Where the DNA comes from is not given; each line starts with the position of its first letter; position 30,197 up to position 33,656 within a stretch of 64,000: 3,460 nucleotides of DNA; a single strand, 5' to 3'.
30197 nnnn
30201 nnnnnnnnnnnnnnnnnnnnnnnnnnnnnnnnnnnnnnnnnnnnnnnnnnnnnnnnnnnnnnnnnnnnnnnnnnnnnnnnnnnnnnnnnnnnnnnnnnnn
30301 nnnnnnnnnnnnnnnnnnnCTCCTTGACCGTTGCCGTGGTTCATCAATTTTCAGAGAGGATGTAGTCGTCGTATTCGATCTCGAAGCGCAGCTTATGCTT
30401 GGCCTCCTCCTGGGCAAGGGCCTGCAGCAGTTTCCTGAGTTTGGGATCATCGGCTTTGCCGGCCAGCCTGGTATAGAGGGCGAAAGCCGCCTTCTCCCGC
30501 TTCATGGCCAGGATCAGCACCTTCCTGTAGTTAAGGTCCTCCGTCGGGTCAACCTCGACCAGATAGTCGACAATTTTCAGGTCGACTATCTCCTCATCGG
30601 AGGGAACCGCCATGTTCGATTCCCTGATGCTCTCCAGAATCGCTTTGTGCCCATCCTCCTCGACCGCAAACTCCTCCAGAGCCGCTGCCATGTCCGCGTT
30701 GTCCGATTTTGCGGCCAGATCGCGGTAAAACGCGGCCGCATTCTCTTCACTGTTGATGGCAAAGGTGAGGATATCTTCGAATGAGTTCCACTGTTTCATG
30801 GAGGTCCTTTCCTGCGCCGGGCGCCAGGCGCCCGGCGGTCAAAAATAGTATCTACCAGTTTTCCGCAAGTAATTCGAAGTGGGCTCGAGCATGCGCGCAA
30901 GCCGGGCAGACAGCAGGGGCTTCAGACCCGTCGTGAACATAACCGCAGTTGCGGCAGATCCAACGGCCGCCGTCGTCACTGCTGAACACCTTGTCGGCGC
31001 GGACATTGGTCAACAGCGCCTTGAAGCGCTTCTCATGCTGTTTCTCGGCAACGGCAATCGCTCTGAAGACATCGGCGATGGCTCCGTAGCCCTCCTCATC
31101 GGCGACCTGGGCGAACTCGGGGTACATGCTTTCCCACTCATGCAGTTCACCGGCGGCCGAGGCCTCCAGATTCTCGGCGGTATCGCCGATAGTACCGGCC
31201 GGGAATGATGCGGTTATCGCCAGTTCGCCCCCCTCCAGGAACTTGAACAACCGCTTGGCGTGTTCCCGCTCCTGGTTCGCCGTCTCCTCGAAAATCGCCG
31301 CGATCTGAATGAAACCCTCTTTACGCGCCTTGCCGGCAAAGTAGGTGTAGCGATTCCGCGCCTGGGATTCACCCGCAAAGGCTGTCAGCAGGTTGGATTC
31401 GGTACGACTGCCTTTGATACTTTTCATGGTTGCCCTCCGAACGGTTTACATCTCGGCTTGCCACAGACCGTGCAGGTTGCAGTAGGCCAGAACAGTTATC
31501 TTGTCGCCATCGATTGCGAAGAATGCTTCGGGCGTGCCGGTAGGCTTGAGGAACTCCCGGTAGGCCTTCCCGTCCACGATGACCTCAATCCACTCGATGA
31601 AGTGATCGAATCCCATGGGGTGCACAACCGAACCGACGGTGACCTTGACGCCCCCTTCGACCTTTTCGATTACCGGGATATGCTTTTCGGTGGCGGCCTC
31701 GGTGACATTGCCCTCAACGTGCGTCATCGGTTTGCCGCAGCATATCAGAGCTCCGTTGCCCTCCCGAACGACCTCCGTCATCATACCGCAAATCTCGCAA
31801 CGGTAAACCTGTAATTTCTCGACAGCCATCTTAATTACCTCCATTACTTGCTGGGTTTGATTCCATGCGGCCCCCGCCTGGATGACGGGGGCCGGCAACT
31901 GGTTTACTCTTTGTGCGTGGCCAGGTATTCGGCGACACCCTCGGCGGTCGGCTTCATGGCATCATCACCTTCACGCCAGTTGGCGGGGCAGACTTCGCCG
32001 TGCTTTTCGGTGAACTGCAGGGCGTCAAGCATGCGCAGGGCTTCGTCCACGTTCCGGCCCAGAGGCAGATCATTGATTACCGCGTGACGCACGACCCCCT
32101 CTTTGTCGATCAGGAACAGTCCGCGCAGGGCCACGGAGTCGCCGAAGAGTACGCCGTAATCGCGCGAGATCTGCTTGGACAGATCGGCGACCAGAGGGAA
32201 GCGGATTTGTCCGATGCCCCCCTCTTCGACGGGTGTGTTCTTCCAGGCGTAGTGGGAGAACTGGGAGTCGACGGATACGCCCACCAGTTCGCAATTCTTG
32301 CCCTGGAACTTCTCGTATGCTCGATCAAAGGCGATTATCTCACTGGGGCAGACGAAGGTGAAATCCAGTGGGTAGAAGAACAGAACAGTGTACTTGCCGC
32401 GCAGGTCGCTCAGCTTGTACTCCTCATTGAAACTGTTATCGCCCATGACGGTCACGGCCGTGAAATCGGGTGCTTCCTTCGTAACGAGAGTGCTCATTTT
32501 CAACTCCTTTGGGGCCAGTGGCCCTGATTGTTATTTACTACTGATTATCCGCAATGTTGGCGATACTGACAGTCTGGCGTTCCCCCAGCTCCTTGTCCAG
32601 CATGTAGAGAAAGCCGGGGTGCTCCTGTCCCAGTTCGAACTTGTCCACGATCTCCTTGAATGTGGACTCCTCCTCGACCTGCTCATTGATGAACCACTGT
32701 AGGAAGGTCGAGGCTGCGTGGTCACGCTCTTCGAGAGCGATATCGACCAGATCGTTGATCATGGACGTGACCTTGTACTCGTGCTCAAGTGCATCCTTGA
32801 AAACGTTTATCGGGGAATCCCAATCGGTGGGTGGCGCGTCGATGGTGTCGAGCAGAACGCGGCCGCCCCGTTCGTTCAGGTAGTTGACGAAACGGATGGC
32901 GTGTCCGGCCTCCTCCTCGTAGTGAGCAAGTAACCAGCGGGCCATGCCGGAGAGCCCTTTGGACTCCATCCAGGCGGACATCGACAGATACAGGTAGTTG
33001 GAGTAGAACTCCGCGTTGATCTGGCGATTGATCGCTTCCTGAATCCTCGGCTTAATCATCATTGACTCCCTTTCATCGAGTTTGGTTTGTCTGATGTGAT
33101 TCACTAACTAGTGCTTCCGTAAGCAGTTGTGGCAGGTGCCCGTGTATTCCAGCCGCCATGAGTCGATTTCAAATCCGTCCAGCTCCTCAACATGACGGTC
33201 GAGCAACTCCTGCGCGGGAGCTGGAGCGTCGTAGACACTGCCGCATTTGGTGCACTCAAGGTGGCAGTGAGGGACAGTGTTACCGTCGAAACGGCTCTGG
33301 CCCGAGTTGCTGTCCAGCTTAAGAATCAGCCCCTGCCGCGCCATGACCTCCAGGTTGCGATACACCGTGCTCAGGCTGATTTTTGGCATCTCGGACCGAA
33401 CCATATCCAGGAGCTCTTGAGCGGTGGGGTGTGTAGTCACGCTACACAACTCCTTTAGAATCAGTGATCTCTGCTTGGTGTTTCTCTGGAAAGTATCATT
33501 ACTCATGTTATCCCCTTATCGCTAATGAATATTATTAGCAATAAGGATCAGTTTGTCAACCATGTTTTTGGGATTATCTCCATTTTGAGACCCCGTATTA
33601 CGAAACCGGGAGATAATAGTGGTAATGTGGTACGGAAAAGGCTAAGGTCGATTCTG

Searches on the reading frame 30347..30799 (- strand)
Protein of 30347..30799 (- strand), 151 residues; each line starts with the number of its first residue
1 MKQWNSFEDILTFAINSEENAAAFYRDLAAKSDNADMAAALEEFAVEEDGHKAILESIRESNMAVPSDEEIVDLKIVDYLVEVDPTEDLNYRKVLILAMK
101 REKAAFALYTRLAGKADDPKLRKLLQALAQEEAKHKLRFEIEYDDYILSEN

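Call 26: search_protein_families(library=pfam, proteins=[window:30347-30799:-], max_evalue=0.001)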
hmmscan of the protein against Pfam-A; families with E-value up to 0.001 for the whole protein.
window:30347-30799:- (151 aa): 5 families
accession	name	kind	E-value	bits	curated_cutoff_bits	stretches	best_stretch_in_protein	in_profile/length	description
PF02915.23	Rubrerythrin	-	2e-15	57.8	22.8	1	9-140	1-134/137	Rubrerythrin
PF13668.12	Ferritin_2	-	8.3e-08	32.9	24.7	1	9-136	4-129/138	Ferritin-like domain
PF00210.30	Ferritin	-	9.3e-05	22.8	24.5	0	83-139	72-132/142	Ferritin-like domain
PF22277.2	EncFtn-like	-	0.00025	21.2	27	0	96-136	20-60/85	EncFtn-like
PF09537.16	DUF2383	-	0.00057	20.4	30.8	0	99-135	10-46/111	Domain of unknown function (DUF2383)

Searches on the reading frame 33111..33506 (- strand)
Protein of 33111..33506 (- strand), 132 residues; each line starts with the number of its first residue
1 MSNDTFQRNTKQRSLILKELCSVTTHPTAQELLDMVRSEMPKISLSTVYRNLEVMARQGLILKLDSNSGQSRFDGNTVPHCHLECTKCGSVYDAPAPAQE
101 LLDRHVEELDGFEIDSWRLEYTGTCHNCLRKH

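Call 5: search_protein_families(library=pfam, proteins=[window:33111-33506:-], max_evalue=0.01)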
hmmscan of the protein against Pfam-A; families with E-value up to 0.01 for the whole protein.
window:33111-33506:- (132 aa): 2 families
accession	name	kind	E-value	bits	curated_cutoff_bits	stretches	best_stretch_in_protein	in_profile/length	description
PF01475.25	FUR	-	6.4e-26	91.3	23.1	1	8-121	5-120/121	Ferric uptake regulator family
PF12840.13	HTH_20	-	0.00095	19.5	27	1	29-61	21-48/51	Helix-turn-helix domain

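Call 6: search_protein_families(library=ncbifam, proteins=[window:33111-33506:-], max_evalue=0.01)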
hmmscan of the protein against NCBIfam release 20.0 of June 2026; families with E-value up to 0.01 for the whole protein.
window:33111-33506:- (132 aa): 10 families
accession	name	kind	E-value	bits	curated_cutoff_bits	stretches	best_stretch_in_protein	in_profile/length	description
NF052545.1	TransRegPerRClab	equivalog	6.6e-27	94.2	180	1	9-130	15-136/138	transcriptional regulator PerR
NF047406.1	TransRegPerRTherm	equivalog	7.2e-25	87.7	200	1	6-131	3-128/130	manganese-dependent transcriptional regulator PerR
NF051892.1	TransRegFurBacil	equivalog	2.2e-18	66.7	220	1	10-131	20-146/149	ferric iron uptake transcriptional regulator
NF051891.1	TransRegFurHelico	equivalog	8.1e-12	45.3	200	1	8-130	24-147/148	ferric iron uptake transcriptional regulator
NF047462.1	FUR_perox_PerRA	exception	8.6e-12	45.7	200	1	8-94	18-104/142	peroxide-responsive transcriptional repressor PerRA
NF008646.0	PRK11639.1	equivalog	1.2e-11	44.6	167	1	8-129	23-147/171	zinc uptake transcriptional repressor Zur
NF045678.1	TransRegIrrA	equivalog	6.5e-11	42.3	150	1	8-100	19-112/138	iron response transcriptional regulator IrrA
NF045677.1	FeRespRegIrr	equivalog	1e-10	41.8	170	1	8-115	10-117/127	Fur family transcriptional regulator Irr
NF047461.1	FUR_perox_PerRB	exception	9.6e-10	38.5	250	1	10-96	29-116/143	peroxide-responsive transcriptional repressor PerRB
NF006999.0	PRK09462.1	equivalog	1.2e-06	28.2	146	1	24-127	31-135/148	ferric iron uptake transcriptional regulator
